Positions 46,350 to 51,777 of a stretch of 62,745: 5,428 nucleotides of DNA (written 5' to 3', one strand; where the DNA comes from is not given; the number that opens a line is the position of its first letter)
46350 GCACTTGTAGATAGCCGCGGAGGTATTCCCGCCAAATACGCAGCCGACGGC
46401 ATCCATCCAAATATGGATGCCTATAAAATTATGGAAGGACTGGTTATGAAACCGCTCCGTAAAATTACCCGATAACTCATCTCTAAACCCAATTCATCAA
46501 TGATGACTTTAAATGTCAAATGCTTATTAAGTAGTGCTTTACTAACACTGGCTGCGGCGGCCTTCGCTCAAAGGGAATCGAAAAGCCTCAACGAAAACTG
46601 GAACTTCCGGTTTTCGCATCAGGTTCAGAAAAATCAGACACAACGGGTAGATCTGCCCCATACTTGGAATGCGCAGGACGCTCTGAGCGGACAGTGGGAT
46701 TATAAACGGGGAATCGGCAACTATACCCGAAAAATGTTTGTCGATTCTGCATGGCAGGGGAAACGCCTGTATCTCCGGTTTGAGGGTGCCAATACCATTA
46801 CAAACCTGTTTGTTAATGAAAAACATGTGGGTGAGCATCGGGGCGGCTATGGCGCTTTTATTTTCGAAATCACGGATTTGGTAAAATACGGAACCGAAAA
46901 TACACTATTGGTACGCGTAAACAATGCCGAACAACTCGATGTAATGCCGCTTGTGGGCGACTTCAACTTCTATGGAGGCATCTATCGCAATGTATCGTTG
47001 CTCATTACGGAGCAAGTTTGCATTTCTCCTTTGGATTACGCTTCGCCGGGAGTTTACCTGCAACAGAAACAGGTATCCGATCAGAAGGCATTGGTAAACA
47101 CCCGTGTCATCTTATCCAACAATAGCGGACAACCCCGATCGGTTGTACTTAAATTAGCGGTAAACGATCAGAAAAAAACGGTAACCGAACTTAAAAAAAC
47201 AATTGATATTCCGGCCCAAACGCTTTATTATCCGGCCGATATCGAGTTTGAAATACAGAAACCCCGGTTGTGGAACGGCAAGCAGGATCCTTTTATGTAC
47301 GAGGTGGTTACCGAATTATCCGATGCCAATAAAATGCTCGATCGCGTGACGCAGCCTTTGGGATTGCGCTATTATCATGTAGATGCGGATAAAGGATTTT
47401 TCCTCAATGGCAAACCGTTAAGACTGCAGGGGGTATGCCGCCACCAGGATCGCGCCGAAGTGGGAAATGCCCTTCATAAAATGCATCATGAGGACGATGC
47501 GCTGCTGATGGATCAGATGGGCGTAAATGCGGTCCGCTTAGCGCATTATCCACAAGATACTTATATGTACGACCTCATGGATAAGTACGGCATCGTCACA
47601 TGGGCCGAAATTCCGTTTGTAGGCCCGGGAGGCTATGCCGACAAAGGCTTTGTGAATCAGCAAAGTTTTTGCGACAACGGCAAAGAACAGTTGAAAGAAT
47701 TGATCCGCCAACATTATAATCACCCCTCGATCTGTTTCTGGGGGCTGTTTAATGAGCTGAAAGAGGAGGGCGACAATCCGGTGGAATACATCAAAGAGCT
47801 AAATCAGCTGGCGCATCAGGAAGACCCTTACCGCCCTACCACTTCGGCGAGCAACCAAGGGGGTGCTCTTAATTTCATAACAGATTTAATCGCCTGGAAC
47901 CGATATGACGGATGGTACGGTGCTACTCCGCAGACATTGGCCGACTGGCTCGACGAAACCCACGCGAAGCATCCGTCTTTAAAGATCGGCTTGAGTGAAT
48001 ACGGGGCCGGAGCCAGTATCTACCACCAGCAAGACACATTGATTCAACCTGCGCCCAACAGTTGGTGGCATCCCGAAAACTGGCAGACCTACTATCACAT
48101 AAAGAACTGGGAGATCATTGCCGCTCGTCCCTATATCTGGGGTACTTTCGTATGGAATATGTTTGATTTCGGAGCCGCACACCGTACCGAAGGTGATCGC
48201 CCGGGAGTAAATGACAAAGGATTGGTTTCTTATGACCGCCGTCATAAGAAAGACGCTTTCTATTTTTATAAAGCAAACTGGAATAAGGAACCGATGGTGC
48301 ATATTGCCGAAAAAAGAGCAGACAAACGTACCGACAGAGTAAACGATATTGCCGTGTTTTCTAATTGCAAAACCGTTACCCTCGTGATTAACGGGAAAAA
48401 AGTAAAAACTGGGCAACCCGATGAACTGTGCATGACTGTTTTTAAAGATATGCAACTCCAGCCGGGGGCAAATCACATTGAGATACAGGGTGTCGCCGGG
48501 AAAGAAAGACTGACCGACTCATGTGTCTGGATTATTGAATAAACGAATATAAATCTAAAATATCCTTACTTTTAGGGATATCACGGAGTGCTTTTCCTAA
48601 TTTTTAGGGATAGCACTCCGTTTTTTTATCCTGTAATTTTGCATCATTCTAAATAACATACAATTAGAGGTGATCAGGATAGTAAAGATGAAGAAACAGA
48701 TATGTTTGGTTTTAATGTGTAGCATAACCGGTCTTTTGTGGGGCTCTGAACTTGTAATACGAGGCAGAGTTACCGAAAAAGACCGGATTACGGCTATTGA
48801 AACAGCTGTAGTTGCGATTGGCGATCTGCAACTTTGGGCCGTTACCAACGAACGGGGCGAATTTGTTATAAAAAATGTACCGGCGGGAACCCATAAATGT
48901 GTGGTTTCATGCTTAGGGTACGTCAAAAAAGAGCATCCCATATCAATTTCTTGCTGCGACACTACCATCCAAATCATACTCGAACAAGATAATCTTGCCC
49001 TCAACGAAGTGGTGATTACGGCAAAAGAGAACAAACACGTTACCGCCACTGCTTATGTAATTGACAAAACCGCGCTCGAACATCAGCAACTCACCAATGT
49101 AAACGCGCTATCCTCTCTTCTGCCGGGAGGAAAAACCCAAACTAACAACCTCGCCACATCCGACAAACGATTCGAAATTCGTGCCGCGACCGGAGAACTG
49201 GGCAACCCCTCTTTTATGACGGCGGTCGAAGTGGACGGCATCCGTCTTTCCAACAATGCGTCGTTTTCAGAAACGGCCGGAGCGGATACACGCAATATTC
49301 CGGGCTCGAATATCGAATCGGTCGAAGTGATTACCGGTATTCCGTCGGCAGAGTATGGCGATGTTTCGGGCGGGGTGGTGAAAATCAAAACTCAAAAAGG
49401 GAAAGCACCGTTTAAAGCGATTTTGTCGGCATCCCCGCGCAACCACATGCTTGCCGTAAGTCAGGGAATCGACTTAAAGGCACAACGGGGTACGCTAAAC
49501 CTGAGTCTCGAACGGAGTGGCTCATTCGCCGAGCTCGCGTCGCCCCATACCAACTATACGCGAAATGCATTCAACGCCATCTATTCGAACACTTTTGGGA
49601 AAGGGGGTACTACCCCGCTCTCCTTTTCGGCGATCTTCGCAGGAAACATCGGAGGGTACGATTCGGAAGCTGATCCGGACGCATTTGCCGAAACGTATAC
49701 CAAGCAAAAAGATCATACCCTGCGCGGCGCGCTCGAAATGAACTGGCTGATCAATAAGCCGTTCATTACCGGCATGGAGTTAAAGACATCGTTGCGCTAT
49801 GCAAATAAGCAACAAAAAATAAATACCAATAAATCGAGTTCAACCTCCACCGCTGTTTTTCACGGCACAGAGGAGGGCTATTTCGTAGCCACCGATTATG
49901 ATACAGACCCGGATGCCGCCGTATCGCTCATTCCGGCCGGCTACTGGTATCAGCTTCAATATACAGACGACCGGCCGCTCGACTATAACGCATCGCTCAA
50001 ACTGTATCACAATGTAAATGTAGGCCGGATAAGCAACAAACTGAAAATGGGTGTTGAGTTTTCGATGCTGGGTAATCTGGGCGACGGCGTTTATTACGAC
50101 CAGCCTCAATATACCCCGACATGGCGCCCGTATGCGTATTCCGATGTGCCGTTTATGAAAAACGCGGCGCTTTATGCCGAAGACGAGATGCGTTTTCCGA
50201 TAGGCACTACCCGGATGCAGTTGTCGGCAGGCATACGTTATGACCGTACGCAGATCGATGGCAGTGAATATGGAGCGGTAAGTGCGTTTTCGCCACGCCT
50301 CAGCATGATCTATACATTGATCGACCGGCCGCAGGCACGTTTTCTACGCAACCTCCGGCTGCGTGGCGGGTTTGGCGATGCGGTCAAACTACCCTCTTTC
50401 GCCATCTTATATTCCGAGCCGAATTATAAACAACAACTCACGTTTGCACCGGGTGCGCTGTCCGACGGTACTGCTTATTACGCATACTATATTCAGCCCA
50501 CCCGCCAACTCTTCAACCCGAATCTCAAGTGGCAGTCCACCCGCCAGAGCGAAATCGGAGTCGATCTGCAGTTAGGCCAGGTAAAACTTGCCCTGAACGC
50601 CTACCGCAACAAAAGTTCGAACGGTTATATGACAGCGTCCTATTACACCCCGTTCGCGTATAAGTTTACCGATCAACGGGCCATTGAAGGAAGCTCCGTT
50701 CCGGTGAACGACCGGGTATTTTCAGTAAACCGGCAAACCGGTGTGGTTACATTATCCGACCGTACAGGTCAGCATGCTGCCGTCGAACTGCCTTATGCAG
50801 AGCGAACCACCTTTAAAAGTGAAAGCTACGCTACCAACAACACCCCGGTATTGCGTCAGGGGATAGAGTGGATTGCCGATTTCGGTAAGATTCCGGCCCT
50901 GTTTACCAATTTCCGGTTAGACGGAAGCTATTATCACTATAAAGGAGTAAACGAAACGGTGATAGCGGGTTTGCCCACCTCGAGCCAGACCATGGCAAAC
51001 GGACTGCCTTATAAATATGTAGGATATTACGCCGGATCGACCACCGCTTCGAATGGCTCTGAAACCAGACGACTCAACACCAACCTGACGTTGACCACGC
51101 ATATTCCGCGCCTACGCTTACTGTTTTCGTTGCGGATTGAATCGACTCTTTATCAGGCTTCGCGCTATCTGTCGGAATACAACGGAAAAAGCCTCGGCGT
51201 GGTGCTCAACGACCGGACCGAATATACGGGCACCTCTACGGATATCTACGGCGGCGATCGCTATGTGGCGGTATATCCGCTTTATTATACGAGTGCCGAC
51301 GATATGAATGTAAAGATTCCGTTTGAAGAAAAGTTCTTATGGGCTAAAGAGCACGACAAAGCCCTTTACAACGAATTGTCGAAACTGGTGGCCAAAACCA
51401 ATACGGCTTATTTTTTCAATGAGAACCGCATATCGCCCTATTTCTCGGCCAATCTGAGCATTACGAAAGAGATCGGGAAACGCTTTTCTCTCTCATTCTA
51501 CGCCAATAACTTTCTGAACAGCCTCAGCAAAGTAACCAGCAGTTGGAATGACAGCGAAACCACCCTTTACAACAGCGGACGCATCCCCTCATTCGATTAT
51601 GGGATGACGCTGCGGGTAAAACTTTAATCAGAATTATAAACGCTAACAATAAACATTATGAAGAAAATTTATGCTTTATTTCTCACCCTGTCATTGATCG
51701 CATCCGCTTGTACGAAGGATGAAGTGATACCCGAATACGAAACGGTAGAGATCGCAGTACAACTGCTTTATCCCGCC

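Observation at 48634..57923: Uncharacterised seven-gene envelope system: TonB importer, two lipoproteins, second beta-barrel and exporter-type ABC module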

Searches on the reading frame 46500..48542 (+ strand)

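Call 14: search_protein_families(library=pfam, proteins=[window:46500-48542:+], max_evalue=0.001)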
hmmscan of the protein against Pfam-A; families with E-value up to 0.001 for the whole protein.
window:46500-48542:+ (680 aa): 5 families
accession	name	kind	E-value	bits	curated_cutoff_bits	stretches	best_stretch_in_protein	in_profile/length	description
PF02836.23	Glyco_hydro_2_C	-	1.8e-35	123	21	1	297-590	5-294/302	Glycosyl hydrolases family 2, TIM barrel domain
PF02837.24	Glyco_hydro_2_N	-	3.6e-18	66.5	28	1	46-168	30-166/169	Glycosyl hydrolases family 2, sugar binding domain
PF00703.27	Glyco_hydro_2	-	2.3e-12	48.1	23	1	186-290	7-109/109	Glycosyl hydrolases family 2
PF22666.2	Glyco_hydro_2_N2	-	5.2e-07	30.3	27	1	75-143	52-120/167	Glycosyl hydrolase 2 galactose-binding domain-like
PF16355.11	DUF4982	-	0.00016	22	23.9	0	615-668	4-58/61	Domain of unknown function (DUF4982)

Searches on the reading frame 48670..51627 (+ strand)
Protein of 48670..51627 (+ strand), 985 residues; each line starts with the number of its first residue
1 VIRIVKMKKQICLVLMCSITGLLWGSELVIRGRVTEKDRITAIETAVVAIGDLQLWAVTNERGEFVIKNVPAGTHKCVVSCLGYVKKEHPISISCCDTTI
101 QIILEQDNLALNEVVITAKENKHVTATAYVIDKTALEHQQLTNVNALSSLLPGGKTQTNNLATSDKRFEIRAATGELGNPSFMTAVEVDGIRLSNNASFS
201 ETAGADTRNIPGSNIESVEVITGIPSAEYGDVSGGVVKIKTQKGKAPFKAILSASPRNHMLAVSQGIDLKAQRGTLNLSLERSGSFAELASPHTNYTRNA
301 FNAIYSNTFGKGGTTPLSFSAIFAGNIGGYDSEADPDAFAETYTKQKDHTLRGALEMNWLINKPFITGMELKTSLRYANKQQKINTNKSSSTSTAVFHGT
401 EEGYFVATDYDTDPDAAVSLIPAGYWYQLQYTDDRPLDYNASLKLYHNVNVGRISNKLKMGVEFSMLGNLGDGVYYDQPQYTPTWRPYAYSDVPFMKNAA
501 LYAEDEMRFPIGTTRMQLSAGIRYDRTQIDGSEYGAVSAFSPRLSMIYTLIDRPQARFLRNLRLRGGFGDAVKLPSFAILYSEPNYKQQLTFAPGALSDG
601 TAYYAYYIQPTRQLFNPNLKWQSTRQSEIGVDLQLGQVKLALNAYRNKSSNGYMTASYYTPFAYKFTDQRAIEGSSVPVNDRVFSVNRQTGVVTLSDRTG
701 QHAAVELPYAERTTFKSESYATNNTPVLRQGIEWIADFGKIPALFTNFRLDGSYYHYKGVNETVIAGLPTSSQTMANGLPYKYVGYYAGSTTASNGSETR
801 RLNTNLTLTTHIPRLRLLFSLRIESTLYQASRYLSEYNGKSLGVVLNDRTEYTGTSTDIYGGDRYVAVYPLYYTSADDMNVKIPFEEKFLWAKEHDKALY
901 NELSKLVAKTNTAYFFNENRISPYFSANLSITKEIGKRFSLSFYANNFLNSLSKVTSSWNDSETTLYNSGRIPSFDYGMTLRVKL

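Call 3: search_protein_families(library=pfam, proteins=[window:48670-51627:+], max_evalue=0.01)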
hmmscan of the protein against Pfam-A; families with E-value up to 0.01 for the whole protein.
window:48670-51627:+ (985 aa): 5 families
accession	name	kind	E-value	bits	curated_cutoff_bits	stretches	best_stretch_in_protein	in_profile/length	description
PF00593.30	TonB_dep_Rec_b-barrel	-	1.7e-23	84.6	27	1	295-947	14-435/436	TonB dependent receptor-like, beta-barrel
PF13715.12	CarbopepD_reg_2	-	1.1e-14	54.7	32.2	1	30-116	1-88/88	CarboxypepD_reg-like domain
PF07715.20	Plug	-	8e-11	42.8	23.9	1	122-236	3-107/107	TonB-dependent Receptor Plug Domain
PF13620.12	CarboxypepD_reg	-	7.3e-09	36.3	32.3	1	30-94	2-70/82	Carboxypeptidase regulatory-like domain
PF13619.11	KTSC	-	0.0087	16.2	25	0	748-771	21-43/58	KTSC domain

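Call 4: search_protein_families(library=ncbifam, proteins=[window:48670-51627:+], max_evalue=0.01)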
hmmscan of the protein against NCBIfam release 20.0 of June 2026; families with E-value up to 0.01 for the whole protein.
window:48670-51627:+ (985 aa): 9 families
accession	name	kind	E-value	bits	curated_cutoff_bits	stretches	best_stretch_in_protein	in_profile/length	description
TIGR04056.1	OMP_RagA_SusC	subfamily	1.4e-19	70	368.25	2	30-246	3-208/981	SusC/RagA family TonB-linked outer membrane protein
TIGR01783.1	TonB-siderophor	subfamily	1.9e-09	36.7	223.5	1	127-552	5-420/649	TonB-dependent siderophore receptor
NF010048.1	PRK13524.1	subfamily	2.4e-07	29.6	493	1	108-248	37-182/744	FepA family TonB-dependent siderophore receptor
NF007478.2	PRK10064.1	equivalog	2.5e-07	29.4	745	1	115-249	36-165/663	catecholate siderophore receptor CirA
NF041535.1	TonB_rec_PqqU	equivalog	1.7e-06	26.6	1200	1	204-249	92-137/676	TonB-dependent receptor PqqU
NF049945.1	TonB_dep_FCYXU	equivalog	2.4e-05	23.2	825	1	182-245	108-170/697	TonB-dependent receptor, FCYXU motif-type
NF049946.1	TonB_dep_CU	exception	3.5e-05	22.3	700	1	186-246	115-174/683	TonB-dependent receptor, CU motif-type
NF052649.1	TonRcptRhtA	equivalog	0.00052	18.3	1100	1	105-246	35-169/744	TonB-dependent siderophore receptor RhtA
NF053692.1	BamP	equivalog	0.0019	17.6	230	1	7-146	1-142/251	BamP family beta-barrel-assembly machinery protein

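Call 68: search_solved_structures(query=window:48670-51627:+, max_evalue=0.001)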
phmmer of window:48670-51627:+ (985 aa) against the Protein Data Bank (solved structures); distinct sequences matched with E-value up to 0.001: 0.
